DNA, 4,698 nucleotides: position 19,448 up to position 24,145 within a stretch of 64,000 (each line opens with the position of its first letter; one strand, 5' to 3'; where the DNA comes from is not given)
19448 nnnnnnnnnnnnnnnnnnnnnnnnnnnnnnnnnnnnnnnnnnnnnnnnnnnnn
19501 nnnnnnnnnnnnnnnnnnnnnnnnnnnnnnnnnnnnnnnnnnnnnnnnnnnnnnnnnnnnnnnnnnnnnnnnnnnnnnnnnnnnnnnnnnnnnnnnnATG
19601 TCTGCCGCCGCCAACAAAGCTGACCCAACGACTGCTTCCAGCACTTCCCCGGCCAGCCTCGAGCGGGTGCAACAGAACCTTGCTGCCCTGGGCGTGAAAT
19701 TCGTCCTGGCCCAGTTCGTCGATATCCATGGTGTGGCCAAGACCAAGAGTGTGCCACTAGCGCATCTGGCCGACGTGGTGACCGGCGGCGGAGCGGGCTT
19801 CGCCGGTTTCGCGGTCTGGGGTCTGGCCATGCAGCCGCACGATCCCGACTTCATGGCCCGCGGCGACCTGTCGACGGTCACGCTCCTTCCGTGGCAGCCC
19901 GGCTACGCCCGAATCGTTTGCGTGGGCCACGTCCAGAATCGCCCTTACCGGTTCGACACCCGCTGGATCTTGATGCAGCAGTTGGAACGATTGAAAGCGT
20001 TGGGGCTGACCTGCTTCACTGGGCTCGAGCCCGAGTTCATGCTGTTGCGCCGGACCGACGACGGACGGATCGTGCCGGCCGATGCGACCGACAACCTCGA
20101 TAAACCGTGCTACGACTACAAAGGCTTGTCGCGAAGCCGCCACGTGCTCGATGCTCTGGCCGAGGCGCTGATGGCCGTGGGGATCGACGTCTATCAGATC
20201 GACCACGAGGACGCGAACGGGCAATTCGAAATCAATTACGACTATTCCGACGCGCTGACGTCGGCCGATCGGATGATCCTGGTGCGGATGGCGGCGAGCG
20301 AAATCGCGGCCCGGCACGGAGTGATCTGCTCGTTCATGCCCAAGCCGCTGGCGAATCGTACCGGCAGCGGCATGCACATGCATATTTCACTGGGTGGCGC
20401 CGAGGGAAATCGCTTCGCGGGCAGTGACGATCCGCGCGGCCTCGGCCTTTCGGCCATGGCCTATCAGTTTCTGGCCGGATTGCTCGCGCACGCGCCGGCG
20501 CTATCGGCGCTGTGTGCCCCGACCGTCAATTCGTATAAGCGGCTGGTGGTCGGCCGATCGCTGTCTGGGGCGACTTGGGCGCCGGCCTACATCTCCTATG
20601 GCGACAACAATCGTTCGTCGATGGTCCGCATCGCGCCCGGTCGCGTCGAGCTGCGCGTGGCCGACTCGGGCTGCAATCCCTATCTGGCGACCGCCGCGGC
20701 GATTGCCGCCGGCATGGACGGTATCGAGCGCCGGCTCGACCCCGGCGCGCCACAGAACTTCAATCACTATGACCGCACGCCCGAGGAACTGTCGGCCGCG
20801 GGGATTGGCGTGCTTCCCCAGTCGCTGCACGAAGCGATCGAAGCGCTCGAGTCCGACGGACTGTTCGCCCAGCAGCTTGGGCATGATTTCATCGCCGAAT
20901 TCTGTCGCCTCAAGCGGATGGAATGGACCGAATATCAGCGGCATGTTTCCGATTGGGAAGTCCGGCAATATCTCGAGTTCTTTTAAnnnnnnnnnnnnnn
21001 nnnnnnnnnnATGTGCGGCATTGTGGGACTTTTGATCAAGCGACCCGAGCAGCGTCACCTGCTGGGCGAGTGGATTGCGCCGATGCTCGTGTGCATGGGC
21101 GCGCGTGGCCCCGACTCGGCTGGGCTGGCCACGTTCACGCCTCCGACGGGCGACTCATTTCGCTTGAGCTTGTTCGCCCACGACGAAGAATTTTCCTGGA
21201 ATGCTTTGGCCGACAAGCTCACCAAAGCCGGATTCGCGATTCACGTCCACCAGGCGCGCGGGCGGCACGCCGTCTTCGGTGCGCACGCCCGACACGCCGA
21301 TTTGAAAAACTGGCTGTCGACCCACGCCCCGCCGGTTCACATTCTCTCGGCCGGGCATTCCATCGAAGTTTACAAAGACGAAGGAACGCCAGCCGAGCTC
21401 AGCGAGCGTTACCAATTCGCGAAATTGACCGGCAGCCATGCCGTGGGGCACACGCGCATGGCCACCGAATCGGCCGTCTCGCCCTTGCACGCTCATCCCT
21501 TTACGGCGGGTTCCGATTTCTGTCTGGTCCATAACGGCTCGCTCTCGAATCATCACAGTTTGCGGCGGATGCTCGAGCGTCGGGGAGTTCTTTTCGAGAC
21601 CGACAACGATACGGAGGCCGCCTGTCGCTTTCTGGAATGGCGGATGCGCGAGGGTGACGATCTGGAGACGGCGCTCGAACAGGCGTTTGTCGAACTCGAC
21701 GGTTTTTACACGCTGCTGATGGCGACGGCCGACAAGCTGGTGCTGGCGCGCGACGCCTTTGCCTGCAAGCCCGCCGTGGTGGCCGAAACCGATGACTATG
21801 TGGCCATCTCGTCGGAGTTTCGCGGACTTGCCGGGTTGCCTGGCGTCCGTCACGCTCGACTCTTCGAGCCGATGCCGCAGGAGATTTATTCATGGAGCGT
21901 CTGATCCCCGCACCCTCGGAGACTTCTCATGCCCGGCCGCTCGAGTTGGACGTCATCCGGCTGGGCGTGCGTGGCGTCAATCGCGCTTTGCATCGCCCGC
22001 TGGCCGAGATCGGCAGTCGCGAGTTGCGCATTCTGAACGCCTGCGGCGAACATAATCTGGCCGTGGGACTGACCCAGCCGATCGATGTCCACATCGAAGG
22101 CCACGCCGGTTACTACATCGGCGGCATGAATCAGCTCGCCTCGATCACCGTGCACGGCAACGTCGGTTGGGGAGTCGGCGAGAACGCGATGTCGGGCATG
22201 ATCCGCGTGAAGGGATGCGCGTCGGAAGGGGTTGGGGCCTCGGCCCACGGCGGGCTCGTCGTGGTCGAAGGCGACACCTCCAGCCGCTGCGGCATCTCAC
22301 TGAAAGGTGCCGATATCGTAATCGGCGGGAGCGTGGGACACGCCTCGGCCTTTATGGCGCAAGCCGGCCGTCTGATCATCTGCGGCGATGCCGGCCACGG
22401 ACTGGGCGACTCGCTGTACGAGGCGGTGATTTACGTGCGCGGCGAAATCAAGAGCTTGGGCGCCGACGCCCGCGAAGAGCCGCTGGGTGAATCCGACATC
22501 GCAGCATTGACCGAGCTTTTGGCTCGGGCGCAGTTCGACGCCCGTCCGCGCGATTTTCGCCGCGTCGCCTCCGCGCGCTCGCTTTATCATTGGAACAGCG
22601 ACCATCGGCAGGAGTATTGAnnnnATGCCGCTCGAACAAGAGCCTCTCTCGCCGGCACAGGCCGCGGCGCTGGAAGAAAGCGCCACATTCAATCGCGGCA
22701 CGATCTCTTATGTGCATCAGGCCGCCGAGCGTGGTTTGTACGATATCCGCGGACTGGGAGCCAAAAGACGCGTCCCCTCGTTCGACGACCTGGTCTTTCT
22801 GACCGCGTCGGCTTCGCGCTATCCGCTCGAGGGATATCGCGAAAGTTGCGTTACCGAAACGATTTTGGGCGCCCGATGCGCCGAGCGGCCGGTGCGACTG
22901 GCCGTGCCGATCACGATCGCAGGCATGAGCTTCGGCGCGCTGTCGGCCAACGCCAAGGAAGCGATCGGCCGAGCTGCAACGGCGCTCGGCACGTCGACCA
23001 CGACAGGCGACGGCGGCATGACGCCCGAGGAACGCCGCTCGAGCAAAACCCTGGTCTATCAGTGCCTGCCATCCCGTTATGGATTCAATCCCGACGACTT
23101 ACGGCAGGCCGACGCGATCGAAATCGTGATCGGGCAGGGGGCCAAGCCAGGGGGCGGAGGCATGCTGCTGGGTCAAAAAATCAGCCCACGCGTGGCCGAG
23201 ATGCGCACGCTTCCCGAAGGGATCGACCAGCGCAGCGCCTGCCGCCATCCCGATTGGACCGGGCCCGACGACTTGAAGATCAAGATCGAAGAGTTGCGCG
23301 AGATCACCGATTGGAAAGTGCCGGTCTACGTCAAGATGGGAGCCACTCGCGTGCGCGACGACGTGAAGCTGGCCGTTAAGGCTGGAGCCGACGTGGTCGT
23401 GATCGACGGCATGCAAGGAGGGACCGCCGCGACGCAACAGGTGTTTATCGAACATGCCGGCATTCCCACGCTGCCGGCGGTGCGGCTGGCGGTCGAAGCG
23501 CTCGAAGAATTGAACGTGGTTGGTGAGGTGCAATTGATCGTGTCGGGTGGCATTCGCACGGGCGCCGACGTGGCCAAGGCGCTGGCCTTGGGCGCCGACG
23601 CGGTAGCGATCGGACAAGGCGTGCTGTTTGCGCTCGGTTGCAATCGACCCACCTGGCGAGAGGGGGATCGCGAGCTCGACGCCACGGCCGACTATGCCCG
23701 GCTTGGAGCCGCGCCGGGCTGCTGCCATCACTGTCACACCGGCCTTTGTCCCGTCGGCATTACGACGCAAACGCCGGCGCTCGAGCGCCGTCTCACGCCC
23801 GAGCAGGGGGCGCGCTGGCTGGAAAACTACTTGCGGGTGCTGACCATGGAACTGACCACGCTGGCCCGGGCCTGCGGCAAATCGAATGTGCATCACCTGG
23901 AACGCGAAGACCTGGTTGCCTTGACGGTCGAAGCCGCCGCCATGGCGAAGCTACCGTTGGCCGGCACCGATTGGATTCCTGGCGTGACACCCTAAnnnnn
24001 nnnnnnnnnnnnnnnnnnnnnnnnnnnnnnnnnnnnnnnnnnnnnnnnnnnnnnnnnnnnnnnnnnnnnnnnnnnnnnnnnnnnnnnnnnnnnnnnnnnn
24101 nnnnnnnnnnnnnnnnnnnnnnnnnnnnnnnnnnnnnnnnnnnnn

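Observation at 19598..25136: Compact N-methylglutamate-pathway-like operon: GS-like synthetase, GATase-2/GXGXG/FMN glutamate-synthase-like trio, then a monomeric sarcosine-oxidase-like flavoenzyme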

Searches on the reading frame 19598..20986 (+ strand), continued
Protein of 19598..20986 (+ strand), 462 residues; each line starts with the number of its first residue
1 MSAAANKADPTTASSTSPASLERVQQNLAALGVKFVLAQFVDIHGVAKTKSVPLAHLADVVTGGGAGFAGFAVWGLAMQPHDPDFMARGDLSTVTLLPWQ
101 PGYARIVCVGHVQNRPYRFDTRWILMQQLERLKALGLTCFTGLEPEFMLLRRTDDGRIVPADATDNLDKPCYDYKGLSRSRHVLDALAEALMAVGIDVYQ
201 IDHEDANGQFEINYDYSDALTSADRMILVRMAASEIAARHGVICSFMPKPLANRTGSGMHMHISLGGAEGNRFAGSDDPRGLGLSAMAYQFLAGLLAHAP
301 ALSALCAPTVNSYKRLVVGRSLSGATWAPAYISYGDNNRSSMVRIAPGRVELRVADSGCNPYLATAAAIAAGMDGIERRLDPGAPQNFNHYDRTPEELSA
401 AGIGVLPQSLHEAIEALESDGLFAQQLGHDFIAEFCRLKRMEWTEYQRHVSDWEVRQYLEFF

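Call 64: search_solved_structures(query=window:19598-20986:+, show_alignments=2, max_evalue=1e-90)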
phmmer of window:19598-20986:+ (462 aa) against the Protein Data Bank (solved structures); distinct sequences matched with E-value up to 1e-90: 2.
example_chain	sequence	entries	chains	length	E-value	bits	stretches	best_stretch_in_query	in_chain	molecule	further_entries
9qur_A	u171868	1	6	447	3e-189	632.6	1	19-462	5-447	Glutamate--methylamine ligase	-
7cql_A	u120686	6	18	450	2.4e-98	333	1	31-459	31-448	Type III glutamate--ammonia ligase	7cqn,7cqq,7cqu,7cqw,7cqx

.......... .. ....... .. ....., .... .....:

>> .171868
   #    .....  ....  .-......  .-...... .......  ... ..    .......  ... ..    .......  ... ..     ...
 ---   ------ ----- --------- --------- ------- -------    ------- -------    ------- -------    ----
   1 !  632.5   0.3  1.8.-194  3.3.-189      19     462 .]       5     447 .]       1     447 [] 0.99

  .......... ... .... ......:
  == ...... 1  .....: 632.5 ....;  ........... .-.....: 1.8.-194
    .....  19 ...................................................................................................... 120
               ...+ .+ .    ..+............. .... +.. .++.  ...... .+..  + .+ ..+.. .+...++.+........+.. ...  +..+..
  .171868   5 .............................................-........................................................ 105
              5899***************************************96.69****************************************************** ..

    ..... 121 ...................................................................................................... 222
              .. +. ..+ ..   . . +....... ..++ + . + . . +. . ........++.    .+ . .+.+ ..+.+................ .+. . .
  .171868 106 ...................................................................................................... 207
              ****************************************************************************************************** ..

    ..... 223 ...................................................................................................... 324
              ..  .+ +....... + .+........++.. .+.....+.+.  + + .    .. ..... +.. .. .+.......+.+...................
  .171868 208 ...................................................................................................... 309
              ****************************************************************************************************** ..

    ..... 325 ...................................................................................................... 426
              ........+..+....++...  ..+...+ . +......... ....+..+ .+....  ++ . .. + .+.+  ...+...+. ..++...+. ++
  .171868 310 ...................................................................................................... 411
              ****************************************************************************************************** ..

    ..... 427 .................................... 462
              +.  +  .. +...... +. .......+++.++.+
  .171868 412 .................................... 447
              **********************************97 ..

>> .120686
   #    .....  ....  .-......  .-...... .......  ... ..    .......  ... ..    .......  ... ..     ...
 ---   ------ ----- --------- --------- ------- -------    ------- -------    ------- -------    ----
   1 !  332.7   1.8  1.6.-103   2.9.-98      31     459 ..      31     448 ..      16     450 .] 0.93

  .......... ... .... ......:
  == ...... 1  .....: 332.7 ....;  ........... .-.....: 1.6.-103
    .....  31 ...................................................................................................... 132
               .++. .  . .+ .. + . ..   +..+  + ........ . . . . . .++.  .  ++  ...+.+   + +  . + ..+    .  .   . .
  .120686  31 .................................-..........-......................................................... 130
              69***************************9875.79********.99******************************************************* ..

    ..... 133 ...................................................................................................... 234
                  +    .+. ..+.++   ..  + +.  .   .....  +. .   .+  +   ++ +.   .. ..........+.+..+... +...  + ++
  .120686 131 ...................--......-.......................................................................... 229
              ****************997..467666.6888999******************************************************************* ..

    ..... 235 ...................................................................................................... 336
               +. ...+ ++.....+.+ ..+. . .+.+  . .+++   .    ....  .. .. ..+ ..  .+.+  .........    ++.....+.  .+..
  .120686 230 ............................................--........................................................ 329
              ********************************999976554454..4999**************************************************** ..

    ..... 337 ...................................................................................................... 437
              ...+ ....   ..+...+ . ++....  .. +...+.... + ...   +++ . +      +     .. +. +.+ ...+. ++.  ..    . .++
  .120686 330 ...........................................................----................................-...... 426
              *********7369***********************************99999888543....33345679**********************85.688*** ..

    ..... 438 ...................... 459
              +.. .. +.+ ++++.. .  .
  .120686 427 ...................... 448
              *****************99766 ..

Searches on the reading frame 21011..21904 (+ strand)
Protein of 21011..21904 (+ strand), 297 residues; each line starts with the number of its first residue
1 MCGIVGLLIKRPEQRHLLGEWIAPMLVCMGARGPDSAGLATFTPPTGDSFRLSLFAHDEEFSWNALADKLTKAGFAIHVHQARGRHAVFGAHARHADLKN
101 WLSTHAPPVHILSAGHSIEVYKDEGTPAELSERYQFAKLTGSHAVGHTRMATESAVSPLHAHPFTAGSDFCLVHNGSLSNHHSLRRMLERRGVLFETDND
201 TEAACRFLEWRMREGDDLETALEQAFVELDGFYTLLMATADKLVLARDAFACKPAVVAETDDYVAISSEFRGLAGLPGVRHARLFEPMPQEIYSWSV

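Call 3: search_protein_families(library=ncbifam, proteins=[window:21011-21904:+])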
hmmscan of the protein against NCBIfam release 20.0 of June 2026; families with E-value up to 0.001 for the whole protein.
window:21011-21904:+ (297 aa): 7 families
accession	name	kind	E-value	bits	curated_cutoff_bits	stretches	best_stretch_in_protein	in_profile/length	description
NF001484.0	PRK00331.1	subfamily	1.2e-30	106.5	381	1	115-273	39-198/601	isomerizing glutamine--fructose-6-phosphate transaminase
TIGR01135.1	glmS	equivalog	6.4e-30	104.2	418.05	1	116-273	39-197/607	glutamine--fructose-6-phosphate transaminase (isomerizing)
TIGR01134.1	purF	equivalog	6.9e-22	78.4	350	1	115-270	38-196/432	amidophosphoribosyltransferase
TIGR01536.1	asn_synth_AEB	equivalog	1.9e-17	63.5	267.1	1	141-279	44-172/517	asparagine synthase (glutamine-hydrolyzing)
NF006949.0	PRK09431.1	equivalog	1.2e-09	37.3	499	1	143-275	44-167/554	asparagine synthase B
TIGR03108.1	eps_aminotran_1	hypoth_equivalog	5e-09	35.4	816.9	1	164-280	64-173/628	XrtA/PEP-CTERM system amidotransferase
TIGR03104.1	trio_amidotrans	equivalog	5.5e-09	34.8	570.1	1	141-279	41-171/589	N-acetylglutaminylglutamine amidotransferase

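Call 4: search_protein_families(library=pfam, proteins=[window:21011-21904:+])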
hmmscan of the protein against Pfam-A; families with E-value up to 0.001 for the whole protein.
window:21011-21904:+ (297 aa): 3 families
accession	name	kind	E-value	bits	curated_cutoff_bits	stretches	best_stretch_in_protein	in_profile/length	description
PF13522.11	GATase_6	-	8.3e-19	68.3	27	1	140-269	9-130/130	Glutamine amidotransferase domain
PF13537.11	GATase_7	-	4.5e-16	59.4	25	1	156-273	8-121/123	Glutamine amidotransferase domain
PF13230.11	GATase_4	-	0.0002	20.8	23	1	137-243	67-182/272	Glutamine amidotransferases class-II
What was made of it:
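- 21011..21904 (+): mgsA, the class-II glutamine-amidotransferase-like subunit of N-methylglutamate synthase, 297 aa, with N-terminus MCGIVG. It matches GATase_6 and GATase_7 (call 4).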

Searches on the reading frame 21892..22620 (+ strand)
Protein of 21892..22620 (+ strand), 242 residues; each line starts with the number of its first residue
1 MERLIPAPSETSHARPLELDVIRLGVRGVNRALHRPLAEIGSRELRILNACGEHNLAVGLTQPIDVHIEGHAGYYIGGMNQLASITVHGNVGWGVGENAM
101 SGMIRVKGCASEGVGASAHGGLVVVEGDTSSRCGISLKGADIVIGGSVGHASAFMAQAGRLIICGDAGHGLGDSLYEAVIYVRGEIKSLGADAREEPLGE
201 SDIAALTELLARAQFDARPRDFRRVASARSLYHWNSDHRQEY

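Call 3: search_protein_families(library=ncbifam, proteins=[window:21892-22620:+])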
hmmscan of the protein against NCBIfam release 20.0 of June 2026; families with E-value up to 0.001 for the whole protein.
window:21892-22620:+ (242 aa): 2 families
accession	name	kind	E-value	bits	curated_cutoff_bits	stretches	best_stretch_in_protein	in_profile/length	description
TIGR03122.1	one_C_dehyd_C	equivalog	6e-13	48.6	130.65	1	66-201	83-225/260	formylmethanofuran dehydrogenase subunit C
NF042910.1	FMH_DH_FwdC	exception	2.9e-11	42.9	340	1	66-189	84-214/271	tungsten-dependent formylmethanofuran dehydrogenase subunit FwdC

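Call 4: search_protein_families(library=pfam, proteins=[window:21892-22620:+])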
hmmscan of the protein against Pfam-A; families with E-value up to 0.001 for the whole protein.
window:21892-22620:+ (242 aa): 1 family
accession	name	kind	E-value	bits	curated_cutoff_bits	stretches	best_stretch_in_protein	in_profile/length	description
PF01493.24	GXGXG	-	1e-11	45.1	32.5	1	46-191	13-171/190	GXGXG motif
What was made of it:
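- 21892..22620 (+): mgsB, the GXGXG-motif subunit, 242 aa. It overlaps mgsA by 13 nt. It matches PF01493 GXGXG (call 4).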

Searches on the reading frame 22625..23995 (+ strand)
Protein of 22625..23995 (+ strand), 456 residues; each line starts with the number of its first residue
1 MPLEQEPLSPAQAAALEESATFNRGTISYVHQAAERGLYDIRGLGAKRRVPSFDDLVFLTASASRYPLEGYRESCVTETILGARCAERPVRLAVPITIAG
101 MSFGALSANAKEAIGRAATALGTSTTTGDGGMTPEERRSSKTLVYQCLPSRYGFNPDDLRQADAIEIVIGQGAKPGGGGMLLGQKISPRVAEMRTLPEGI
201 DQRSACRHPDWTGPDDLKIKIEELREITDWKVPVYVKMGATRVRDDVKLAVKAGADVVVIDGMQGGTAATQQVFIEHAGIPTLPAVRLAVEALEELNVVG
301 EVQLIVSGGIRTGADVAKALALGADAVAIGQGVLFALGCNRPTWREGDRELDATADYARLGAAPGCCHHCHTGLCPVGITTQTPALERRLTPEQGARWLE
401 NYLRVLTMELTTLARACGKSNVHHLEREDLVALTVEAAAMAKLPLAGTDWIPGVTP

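Call 3: search_protein_families(library=ncbifam, proteins=[window:22625-23995:+])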
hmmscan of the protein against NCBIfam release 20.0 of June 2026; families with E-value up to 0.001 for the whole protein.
window:22625-23995:+ (456 aa): 16 families
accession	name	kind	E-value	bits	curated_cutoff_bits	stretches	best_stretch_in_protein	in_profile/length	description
NF008730.0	PRK11750.1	equivalog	9.3e-40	135.9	1047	1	98-340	863-1106/1490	glutamate synthase large subunit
TIGR03966.1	actino_HemFlav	equivalog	1.4e-13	50.3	470.85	1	228-340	244-341/385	pre-mycofactocin synthase MftD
NF008398.0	PRK11197.1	subfamily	6.4e-10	38.3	376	1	225-339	238-338/381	L-lactate dehydrogenase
TIGR02708.1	L_lactate_ox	equivalog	8.4e-10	38.2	645.5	1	226-338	222-320/367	L-lactate oxidase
TIGR01302.1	IMP_dehydrog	equivalog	2.1e-09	36.8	481.5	1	220-331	252-357/450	IMP dehydrogenase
NF033901.1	L_lactate_LldD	exception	1.1e-08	34.5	550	1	224-339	237-338/377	FMN-dependent L-lactate dehydrogenase LldD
TIGR02151.1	IPP_isom_2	equivalog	1.4e-07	30.8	281.3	1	232-336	182-294/338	type 2 isopentenyl-diphosphate Delta-isomerase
NF005574.0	PRK07259.1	equivalog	4.4e-06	25.8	269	1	230-334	159-270/304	dihydroorotate dehydrogenase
NF005311.0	PRK06843.1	equivalog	6.1e-06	25.4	779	1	250-336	211-289/404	inosine 5-monophosphate dehydrogenase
NF005869.0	PRK07807.1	equivalog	1.4e-05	24.3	549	1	221-331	256-360/479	GuaB1 family IMP dehydrogenase-related protein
TIGR01303.1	IMP_DH_rel_1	equivalog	3.8e-05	22.8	562.75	1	221-331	254-358/475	GuaB1 family IMP dehydrogenase-related protein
NF003302.0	PRK04302.1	subfamily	3.9e-05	23.5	132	1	288-335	162-207/223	triose-phosphate isomerase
TIGR03151.1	enACPred_II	equivalog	8.4e-05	22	453.1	1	250-340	125-200/307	enoyl-[acyl-carrier-protein] reductase FabK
TIGR01037.2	pyrD_sub1_fam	subfamily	0.00012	21.3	270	1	230-335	156-268/300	dihydroorotate dehydrogenase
NF052358.1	GMPRedGuaB1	equivalog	0.00018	20.8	675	1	222-331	257-360/479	GMP reductase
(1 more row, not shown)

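Call 4: search_protein_families(library=pfam, proteins=[window:22625-23995:+])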
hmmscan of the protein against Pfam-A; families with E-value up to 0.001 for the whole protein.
window:22625-23995:+ (456 aa): 5 families
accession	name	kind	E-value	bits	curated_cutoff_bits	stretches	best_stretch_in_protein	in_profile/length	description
PF01645.23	Glu_synthase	-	3.3e-96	323.1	20.4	2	80-341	53-315/369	Conserved region in glutamate synthase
PF01070.24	FMN_dh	-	9.8e-19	68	24.9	1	220-339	206-311/350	FMN-dependent dehydrogenase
PF00478.31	IMPDH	-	4.2e-10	39.6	25.6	1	222-331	134-237/345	IMP dehydrogenase / GMP reductase domain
PF03060.21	NMO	-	3.5e-09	36.9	28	1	245-339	147-231/331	Nitronate monooxygenase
PF01180.27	DHO_dh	-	3.7e-05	23.5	27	1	228-335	156-274/291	Dihydroorotate dehydrogenase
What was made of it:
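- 22625..23995 (+): mgsC, the FMN-binding glutamate-synthase-domain subunit, 456 aa. It matches PF01645 Glu_synthase at 323 bits (call 4).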

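Call 39: find_related_loci(query=A2, collection=metagenome_contigs, flank=8000)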
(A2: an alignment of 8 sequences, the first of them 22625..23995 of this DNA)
Query A2 (456 aa) in metagenome_contigs; peptide patterns used: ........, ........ (x = any residue, [..] = any of these).
600 stretches matched a pattern (row limit reached: there are more); 592 encode a relative of the query (tblastn E <= 1e-3); the best 80 are kept; 80 distinct loci.
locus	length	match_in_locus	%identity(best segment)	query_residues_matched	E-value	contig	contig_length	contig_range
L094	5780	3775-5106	83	15-455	0e+0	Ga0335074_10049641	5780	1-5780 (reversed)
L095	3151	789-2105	81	16-453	0e+0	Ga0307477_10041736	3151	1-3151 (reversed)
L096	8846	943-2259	80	17-455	0e+0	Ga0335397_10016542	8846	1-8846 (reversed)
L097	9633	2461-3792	80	10-453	0e+0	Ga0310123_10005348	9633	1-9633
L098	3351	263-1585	80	16-456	0e+0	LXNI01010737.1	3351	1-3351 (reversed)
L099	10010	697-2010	81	16-453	0e+0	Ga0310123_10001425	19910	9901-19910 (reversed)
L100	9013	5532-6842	80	17-453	0e+0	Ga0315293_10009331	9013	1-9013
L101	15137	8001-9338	80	8-453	0e+0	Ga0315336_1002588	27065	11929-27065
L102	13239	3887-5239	77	3-454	0e+0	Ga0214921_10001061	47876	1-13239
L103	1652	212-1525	78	17-453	0e+0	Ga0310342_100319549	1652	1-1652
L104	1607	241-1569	81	11-453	0e+0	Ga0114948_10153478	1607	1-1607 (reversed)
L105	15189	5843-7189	77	8-455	0e+0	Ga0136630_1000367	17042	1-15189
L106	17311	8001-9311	78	17-453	0e+0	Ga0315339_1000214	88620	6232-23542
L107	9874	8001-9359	75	2-453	0e+0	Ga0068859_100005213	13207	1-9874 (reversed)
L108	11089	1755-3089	77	10-454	0e+0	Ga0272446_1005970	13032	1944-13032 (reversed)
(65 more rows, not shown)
